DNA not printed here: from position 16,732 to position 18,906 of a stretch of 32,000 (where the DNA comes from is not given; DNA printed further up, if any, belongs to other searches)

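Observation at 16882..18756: One-component fusion: XRE HTH + unknown 260-aa domain + glycine/sarcosine-N-methyltransferase-like enzyme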

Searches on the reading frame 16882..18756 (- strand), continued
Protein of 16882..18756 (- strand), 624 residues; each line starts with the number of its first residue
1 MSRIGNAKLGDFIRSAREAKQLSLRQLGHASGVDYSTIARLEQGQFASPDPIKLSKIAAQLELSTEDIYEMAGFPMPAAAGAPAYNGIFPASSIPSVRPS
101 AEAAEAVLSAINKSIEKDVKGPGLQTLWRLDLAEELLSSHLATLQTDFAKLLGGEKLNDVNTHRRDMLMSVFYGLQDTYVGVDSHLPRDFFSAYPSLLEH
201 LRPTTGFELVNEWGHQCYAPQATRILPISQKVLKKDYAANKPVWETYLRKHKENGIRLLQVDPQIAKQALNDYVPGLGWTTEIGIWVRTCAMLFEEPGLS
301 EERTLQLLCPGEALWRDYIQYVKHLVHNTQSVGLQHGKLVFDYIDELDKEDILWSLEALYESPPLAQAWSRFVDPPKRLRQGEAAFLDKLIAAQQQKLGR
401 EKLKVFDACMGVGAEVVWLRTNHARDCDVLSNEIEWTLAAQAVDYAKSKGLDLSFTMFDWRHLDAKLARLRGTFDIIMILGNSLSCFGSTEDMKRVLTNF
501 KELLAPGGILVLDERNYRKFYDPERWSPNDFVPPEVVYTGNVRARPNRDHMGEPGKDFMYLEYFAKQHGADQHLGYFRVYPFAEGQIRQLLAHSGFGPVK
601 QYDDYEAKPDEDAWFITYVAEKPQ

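Call 96: search_protein_families(library=padloc, alignment_id=A7, max_evalue=0.000001)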
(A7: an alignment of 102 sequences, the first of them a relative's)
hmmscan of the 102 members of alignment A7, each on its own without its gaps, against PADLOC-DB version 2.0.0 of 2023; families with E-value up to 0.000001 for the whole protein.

A. member 1, L003:1149-4415:+ (1088 aa): 0 families

B. families by the number of members that match (of 102 scanned): 86 families (the first 25 are shown)
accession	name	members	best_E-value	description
PDLC02926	HTH_VI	2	4.2e-14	-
PDLC03665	Control_protein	2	6.9e-12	control protein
PDLC04142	capH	2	3.5e-10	capH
PDLC03953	RmrA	2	1.9e-09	-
PDLC03378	MTase_II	1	2e-64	Type II methyltransferase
PDLC00026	DruM2|DruM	1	2.8e-64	DNA cytosine methylase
PDLC03307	MTase_II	1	3.1e-62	Type II methyltransferase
PDLC03234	MTase_II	1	7.1e-61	Type II methyltransferase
PDLC02806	SspH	1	1.6e-59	SspH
PDLC02804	SspH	1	9.8e-54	SspH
PDLC03272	MTase_II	1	1.4e-52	Type II methyltransferase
PDLC00033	DruM2|DruM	1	1e-51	DNA cytosine methylase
PDLC00027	DruM2|DruM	1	5.7e-51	DNA cytosine methylase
PDLC03326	MTase_II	1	1.8e-50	Type II methyltransferase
PDLC00031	DruM2|DruM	1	5e-44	DNA cytosine methylase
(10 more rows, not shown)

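Call 99: find_homologous_proteins(query=A8, max_evalue=1e-10)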
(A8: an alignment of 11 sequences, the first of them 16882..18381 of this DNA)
Query A8 (11 sequences) (499 aa, profile of the alignment): 22 proteins with E <= 1e-10 among 8000 candidates.
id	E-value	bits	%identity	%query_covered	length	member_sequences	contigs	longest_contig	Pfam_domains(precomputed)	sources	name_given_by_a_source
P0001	5.7e-196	670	100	100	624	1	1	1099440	PF13649.13,PF01381.29,PF13560.13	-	-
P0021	3.7e-190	651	32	97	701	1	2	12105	PF13847.13,PF13649.13,PF08241.19,PF08242.19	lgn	-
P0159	1.1e-185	636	32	99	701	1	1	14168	PF13847.13,PF13489.13,PF13649.13,PF08241.19,PF08242.19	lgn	-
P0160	1.5e-151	524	35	98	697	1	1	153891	PF13847.13,PF13649.13,PF08241.19,PF08242.19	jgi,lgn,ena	-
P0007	2.1e-151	523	35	98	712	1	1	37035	PF13649.13,PF08241.19,PF08242.19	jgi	jgi:class 3 adenylate cyclase/2-polyprenyl-3-methyl-5-hydroxy-6-metoxy-1,4-benzoquinol methylase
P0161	3.6e-151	522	37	95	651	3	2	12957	PF13847.13,PF03848.21,PF13649.13,PF08241.19,PF08242.19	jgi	-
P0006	1.0e-150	521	36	99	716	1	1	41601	PF13847.13,PF13649.13,PF00211.26,PF08241.19,PF08242.19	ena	-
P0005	1.1e-150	521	35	98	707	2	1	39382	PF13847.13,PF13649.13,PF08241.19,PF08242.19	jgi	jgi:glycine/sarcosine N-methyltransferase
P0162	1.2e-149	517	37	96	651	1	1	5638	PF13847.13,PF13489.13,PF13649.13,PF08241.19,PF08242.19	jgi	jgi:class 3 adenylate cyclase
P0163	3.0e-149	516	33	98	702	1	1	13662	PF13649.13,PF08241.19,PF08242.19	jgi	jgi:class 3 adenylate cyclase/SAM-dependent methyltransferase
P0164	4.0e-149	516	34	94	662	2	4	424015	PF13649.13,PF08242.19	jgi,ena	-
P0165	1.3e-147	511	37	98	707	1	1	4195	PF13847.13,PF13489.13,PF13649.13,PF08241.19,PF08242.19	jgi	jgi:class 3 adenylate cyclase/2-polyprenyl-3-methyl-5-hydroxy-6-metoxy-1,4-benzoquinol methylase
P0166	2.7e-147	510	37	98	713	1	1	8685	PF13847.13,PF13649.13,PF08241.19,PF08242.19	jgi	jgi:glycine/sarcosine N-methyltransferase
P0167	1.5e-145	504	35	98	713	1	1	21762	PF13649.13,PF08241.19,PF08242.19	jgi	jgi:glycine/sarcosine N-methyltransferase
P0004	2.1e-144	500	36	98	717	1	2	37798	PF13489.13,PF13649.13,PF08241.19,PF08242.19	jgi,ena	-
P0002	8.2e-132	458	74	73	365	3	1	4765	PF13649.13,PF08242.19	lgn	-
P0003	1.5e-60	223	55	47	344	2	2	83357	PF13744.13,PF12844.14,PF13413.13,PF01381.29,PF13560.13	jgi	jgi:transcriptional regulator with XRE-family HTH domain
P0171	1.1e-59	220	27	89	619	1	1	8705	-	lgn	-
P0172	3.4e-57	212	25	89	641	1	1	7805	-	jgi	jgi:hypothetical protein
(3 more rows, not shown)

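Call 100: find_encoding_contigs(protein=P0159, flank=7000, max_places=3)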
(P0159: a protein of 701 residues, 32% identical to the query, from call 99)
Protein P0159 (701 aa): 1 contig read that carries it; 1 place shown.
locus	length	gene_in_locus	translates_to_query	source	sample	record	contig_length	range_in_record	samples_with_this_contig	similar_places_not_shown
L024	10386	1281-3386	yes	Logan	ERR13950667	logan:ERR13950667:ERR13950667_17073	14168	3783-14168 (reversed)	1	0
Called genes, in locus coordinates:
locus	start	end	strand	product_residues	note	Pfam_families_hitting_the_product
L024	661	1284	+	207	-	-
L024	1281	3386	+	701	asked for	PF13489:Methyltransf_23 (weak), PF13847:Methyltransf_31 (weak), PF08241:Methyltransf_11 (weak), PF08242:Methyltransf_12 (weak), PF13649:Methyltransf_25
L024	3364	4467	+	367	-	PF00005:ABC_tran, PF13304:AAA_21 (faint)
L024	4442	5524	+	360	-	PF13416:SBP_bac_8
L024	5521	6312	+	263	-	PF00528:BPD_transp_1 (weak)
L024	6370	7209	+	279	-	PF00528:BPD_transp_1 (weak)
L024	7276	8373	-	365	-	PF01734:Patatin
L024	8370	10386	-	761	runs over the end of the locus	PF14457:Prok-E2_A, PF00899:ThiF, PF14464:Prok-JAB (weak)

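Call 101: find_encoding_contigs(protein=P0160, flank=7000, max_places=3)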
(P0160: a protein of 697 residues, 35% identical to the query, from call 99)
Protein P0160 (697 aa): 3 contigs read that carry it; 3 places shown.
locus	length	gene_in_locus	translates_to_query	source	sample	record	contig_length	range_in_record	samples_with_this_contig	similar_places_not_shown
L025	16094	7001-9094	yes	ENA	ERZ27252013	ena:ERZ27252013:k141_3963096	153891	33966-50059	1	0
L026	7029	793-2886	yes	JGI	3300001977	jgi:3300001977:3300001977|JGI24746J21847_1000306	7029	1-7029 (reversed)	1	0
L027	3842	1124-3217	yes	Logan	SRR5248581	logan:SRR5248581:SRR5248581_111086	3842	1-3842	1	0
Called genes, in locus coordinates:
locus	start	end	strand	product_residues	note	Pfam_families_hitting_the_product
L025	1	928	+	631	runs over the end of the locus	PF19291:TREH_N, PF00723:Glyco_hydro_15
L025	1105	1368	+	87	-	-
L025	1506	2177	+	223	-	PF24096:DUF7379, PF06028:DUF915 (faint), PF01674:Lipase_2, PF02089:Palm_thioest, PF05057:DUF676 (weak), PF02450:LCAT (weak)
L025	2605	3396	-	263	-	PF12146:Hydrolase_4, PF00561:Abhydrolase_1, PF12697:Abhydrolase_6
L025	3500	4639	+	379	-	PF04107:GCS2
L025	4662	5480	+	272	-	PF01073:3Beta_HSD (faint), PF01370:Epimerase, PF07993:NAD_binding_4 (faint), PF13460:NAD_binding_10 (weak)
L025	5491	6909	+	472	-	PF00069:Pkinase, PF07714:PK_Tyr_Ser-Thr, PF01636:APH (faint), PF13428:TPR_14 (faint), PF03109:ABC1 (weak), PF00515:TPR_1 (faint), PF13424:TPR_12, PF13432:TPR_16 (weak), +2 more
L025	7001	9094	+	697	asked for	PF13847:Methyltransf_31 (weak), PF08241:Methyltransf_11, PF08242:Methyltransf_12, PF13649:Methyltransf_25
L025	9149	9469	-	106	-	-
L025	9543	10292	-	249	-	PF00708:Acylphosphatase, PF13298:LigD_N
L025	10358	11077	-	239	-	PF01638:HxlR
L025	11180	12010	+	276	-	PF13489:Methyltransf_23 (weak), PF01209:Ubie_methyltran, PF08241:Methyltransf_11, PF08242:Methyltransf_12, PF13649:Methyltransf_25, PF13847:Methyltransf_31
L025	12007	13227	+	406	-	PF01266:DAO (faint), PF01494:FAD_binding_3, PF05834:Lycopene_cycl (faint)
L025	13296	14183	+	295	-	-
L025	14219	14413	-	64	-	-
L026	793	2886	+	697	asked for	PF13847:Methyltransf_31 (weak), PF08241:Methyltransf_11, PF08242:Methyltransf_12, PF13649:Methyltransf_25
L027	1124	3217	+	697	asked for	PF13847:Methyltransf_31 (weak), PF08241:Methyltransf_11, PF08242:Methyltransf_12, PF13649:Methyltransf_25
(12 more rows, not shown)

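Call 102: find_encoding_contigs(protein=P0171, flank=6000, max_places=3)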
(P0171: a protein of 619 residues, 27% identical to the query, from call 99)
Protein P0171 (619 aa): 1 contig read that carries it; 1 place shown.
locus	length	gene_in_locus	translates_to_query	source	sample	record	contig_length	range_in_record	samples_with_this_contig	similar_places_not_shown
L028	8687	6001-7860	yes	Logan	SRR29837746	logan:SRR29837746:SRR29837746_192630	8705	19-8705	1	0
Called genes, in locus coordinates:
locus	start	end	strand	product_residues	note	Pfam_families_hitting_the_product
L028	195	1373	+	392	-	-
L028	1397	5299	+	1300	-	PF13289:SIR2_2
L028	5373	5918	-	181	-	PF00589:Phage_integrase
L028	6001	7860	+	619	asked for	-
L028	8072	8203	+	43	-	-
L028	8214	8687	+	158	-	?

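Call 103: find_encoding_contigs(protein=P0172, flank=6000, max_places=3)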
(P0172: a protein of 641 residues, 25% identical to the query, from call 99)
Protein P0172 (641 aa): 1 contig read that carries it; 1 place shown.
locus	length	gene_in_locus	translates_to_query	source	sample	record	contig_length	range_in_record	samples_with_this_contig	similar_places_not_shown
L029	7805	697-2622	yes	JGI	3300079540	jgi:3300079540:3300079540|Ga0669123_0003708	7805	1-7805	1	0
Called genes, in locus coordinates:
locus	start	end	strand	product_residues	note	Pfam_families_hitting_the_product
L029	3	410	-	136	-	?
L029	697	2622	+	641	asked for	-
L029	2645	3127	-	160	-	PF01668:SmpB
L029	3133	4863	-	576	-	PF00773:RNB, PF00575:S1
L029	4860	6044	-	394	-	PF00595:PDZ (weak), PF13180:PDZ_2 (weak), PF17820:PDZ_6, PF03572:Peptidase_S41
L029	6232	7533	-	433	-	PF13458:Peripla_BP_6, PF01094:ANF_receptor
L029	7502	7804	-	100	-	?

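Call 105: search_solved_structures(query=L024:4442-5524:+, max_evalue=0.00001)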
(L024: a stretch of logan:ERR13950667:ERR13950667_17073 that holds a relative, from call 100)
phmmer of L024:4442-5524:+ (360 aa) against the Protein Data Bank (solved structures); distinct sequences matched with E-value up to 0.00001: 16.
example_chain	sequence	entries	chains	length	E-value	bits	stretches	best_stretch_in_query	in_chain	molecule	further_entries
4i1d_A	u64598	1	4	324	2.4e-61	210.8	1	46-357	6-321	ABC transporter substrate-binding protein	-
6hly_A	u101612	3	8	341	2.8e-53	184.3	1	47-357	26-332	Agropine permease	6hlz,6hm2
9d57_A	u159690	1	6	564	4.5e-53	183.6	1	47-317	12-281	ABC transporter substrate-binding protein, Circular permuted superfolder GFP fusion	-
6dgv_A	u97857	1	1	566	1e-52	182.4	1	47-314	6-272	Fluorescent GABA Sensor precursor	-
4eq7_A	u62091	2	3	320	5.3e-52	180.1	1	48-358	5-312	ABC transporter, substrate binding protein (Polyamine)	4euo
3rpw_A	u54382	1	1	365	2.5e-36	128.5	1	46-349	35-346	ABC transporter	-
5l9s_A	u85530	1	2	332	2.8e-36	128.4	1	47-357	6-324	ABC transporter, substrate binding protein (Mannopine)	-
5l9g_A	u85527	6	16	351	1.7e-35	125.8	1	47-346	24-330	periplasmic binding protein | MotA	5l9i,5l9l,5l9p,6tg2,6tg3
8jv1_A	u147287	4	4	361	2.5e-32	115.4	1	45-356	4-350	Spermidine/putrescine-binding periplasmic protein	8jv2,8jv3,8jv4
1poy_1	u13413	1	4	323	2.3e-18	69.4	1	127-335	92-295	SPERMIDINE/PUTRESCINE-BINDING PROTEIN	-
1pot_A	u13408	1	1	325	2.4e-18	69.4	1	127-335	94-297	SPERMIDINE/PUTRESCINE-BINDING PROTEIN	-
8y5h_E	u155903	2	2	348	2.8e-18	69.1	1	127-335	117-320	Spermidine/putrescine-binding periplasmic protein | Putrescine-binding periplasmic protein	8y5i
7xjm_A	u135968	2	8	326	3e-18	69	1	136-343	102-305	Putrescine-binding periplasmic protein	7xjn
4eqb_A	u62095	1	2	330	5e-14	55.2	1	49-330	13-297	Spermidine/putrescine ABC superfamily ATP binding cassette transporter, binding protein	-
4gl0_A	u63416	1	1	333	2.2e-12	49.8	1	38-330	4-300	Lmo0810 protein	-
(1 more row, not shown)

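Call 107: search_solved_structures(query=L024:1281-1910:+, max_evalue=1)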
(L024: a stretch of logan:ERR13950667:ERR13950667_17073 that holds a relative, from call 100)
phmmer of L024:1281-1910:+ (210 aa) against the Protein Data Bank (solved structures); distinct sequences matched with E-value up to 1: 12.
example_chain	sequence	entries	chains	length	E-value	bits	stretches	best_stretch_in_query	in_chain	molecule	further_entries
8w6z_A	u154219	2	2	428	0.025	17.4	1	96-166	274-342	Cytochrome P450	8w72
6mzg_F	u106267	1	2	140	0.49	13.2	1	57-111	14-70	Truncated Darpin-D1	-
5itz_F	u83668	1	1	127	0.61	12.9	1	60-111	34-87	Designed ankyrin repeat protein (DARPIN) D1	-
1k40_A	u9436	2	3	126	0.64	12.8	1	156-209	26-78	adhesion kinase | Focal adhesion kinase 1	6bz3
6s8k_F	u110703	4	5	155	0.82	12.4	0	60-111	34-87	Designed ankyrin repeat protein (DARPIN) D1 | Darpin D1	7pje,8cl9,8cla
6s8l_F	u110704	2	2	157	0.83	12.4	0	60-111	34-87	Designed ankyrin repeat protein (DARPIN) D1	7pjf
5f28_E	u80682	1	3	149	0.87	12.4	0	156-209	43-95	Focal adhesion kinase 1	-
5eyl_A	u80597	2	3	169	0.93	12.3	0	60-110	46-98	DESIGNED ANKYRIN REPEAT PROTEIN (DARPIN) | TM-3 DARPIN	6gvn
4drx_E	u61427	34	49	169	0.97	12.2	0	59-111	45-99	Designed ankyrin repeat protein (DARPIN) D1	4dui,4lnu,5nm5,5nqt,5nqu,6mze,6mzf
6bbn_P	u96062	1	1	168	0.97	12.2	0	60-109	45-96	DARPin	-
5eib_E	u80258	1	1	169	0.99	12.2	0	60-109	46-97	Designed ankyrin repeat protein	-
7alr_F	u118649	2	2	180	1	12.2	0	60-111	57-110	Designed Ankyrin Repeat Protein (DARPIN) D1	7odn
